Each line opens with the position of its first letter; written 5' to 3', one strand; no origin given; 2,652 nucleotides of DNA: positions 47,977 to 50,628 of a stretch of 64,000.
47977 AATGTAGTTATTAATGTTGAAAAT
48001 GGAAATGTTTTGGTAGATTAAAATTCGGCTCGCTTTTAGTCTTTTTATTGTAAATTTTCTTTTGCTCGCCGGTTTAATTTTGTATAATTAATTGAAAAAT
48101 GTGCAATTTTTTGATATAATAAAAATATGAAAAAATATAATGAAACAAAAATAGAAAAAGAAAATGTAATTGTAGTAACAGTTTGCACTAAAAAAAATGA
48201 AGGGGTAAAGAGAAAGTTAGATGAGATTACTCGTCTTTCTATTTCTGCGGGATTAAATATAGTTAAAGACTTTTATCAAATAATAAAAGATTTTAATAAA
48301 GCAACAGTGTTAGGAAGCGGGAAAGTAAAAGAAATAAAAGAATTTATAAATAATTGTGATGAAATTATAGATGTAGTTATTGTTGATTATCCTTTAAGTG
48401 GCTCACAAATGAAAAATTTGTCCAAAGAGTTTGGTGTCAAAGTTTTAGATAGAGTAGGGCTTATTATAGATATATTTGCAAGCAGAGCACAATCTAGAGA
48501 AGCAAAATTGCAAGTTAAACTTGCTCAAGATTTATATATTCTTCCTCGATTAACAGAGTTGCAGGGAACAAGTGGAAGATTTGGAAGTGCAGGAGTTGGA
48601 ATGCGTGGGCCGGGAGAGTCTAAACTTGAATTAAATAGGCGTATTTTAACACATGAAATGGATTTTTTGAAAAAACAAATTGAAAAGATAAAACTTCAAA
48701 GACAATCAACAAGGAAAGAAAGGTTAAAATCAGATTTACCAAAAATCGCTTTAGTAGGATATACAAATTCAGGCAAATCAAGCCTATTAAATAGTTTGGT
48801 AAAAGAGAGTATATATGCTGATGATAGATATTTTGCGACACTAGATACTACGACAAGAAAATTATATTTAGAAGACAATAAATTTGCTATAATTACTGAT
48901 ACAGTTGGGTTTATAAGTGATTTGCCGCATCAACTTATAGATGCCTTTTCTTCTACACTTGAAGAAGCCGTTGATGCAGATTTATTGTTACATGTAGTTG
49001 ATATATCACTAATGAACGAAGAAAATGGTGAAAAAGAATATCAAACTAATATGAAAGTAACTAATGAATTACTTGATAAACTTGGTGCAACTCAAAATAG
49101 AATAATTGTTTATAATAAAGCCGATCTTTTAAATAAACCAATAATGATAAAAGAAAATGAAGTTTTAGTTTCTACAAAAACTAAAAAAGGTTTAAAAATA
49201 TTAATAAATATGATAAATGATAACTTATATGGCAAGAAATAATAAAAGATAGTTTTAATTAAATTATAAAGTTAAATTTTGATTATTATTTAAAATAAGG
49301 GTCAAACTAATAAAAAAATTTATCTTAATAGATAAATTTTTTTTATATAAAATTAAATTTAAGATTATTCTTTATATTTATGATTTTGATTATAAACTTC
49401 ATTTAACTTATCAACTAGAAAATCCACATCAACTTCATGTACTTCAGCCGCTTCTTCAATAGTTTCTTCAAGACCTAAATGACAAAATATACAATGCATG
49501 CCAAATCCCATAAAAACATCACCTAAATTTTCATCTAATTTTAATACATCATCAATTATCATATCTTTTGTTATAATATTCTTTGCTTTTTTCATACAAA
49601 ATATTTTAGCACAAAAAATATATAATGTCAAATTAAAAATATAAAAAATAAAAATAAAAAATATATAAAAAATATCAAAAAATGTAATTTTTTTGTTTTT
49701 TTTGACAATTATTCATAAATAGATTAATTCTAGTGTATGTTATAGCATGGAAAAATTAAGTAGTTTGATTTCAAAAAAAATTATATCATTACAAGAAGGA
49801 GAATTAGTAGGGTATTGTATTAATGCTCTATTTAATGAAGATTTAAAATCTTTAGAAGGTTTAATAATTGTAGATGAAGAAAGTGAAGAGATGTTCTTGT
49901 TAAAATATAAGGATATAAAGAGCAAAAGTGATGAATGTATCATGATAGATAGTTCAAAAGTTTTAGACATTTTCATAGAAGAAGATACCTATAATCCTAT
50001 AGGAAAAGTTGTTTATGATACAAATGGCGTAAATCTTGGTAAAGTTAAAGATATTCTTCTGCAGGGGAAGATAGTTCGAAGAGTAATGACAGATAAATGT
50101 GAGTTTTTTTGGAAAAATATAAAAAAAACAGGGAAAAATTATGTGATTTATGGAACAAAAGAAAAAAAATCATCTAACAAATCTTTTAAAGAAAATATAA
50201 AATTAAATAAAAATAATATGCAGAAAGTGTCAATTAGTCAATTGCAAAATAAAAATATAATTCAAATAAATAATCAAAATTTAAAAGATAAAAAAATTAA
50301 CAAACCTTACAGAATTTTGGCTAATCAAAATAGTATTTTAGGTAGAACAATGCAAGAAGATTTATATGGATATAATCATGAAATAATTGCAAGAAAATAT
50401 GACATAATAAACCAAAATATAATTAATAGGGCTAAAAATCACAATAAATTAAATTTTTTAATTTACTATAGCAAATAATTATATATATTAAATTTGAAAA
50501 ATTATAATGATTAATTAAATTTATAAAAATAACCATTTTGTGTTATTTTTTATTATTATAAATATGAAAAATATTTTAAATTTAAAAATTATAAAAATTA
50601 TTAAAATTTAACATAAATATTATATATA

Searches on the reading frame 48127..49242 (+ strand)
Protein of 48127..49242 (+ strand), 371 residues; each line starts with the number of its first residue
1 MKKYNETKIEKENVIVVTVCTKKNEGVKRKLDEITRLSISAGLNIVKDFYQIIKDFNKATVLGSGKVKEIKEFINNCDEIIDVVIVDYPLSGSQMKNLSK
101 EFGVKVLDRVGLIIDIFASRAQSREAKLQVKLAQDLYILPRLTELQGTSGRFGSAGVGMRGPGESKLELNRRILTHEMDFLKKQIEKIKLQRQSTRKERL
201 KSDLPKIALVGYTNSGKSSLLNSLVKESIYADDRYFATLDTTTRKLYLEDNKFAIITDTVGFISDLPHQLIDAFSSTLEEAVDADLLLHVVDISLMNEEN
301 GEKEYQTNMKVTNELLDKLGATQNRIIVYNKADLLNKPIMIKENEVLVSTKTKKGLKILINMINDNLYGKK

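Call 8: search_protein_families(library=pfam, proteins=[window:48127-49242:+], max_evalue=0.01)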
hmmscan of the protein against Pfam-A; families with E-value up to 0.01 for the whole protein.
window:48127-49242:+ (371 aa): 8 families
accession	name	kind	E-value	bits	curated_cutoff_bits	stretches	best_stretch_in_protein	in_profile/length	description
PF13167.11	GTP-bdg_N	-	7.6e-25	87.8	25.4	1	29-118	2-89/89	GTP-binding GTPase N-terminal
PF16360.10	GTP-bdg_M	-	1.1e-21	77.5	29.5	1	120-199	1-79/79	GTP-binding GTPase Middle Region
PF01926.29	MMR_HSR1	-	1.9e-19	70.3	21.9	1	206-331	1-113/113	50S ribosome-binding GTPase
PF00350.29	Dynamin_N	-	3.6e-05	24.3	27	1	207-238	1-32/168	Dynamin family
PF02421.24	FeoB_N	-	0.00074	19.5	27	1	206-337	2-120/156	Ferrous iron transport protein B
PF00071.28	Ras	-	0.0011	19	21.6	1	206-340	1-123/162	Ras family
PF02492.25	cobW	-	0.0013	18.8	20.7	0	254-340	86-161/180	CobW/HypB/UreG, nucleotide-binding domain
PF03193.22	RsgA_GTPase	-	0.0019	18.5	30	0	193-262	93-168/174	RsgA GTPase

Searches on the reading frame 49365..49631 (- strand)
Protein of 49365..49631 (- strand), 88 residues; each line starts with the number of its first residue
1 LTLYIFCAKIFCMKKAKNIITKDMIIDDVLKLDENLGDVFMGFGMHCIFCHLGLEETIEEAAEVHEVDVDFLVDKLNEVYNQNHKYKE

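Call 100: search_protein_families(library=pfam, proteins=[window:49365-49631:-], max_evalue=0.01)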
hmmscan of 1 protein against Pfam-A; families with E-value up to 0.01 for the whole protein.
window:49365-49631:- (88 aa): 1 family
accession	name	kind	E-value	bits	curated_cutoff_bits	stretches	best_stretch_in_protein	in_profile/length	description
PF08984.16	DUF1858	-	5.6e-14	52.4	32.2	1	20-72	1-58/59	Domain of unknown function (DUF1858)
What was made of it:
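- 49365..49631 (-): DUF1858 protein (88 aa), a conserved member of the block on the opposite strand. Pfam DUF1858 scores 52.4 bits (call 100).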

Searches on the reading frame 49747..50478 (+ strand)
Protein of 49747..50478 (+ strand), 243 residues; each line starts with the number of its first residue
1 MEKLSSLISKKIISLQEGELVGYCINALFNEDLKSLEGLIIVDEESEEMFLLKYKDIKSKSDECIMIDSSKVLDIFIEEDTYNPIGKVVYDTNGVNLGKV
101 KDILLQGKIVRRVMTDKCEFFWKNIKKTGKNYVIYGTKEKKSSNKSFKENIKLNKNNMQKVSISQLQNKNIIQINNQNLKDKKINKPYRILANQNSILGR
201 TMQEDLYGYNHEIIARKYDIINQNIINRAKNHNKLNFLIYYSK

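Call 8: search_protein_families(library=pfam, proteins=[window:49747-50478:+], max_evalue=0.01)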
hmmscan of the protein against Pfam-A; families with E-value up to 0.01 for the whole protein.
window:49747-50478:+ (243 aa): 1 family
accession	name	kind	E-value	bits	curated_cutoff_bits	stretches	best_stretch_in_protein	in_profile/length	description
PF05239.21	PRC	-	9.8e-08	32.3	21.2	1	82-107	7-35/78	PRC-barrel domain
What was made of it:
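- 49747..50478 (+): PRC-barrel protein (243 aa), a conserved member of the block. Pfam PRC, E = 9.8e-8 (call 8).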

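Call 26: search_protein_families(library=ncbifam, proteins=[window:49747-50478:+], max_evalue=0.01)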
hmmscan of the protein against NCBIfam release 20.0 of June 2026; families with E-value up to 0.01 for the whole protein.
window:49747-50478:+ (243 aa): 0 families
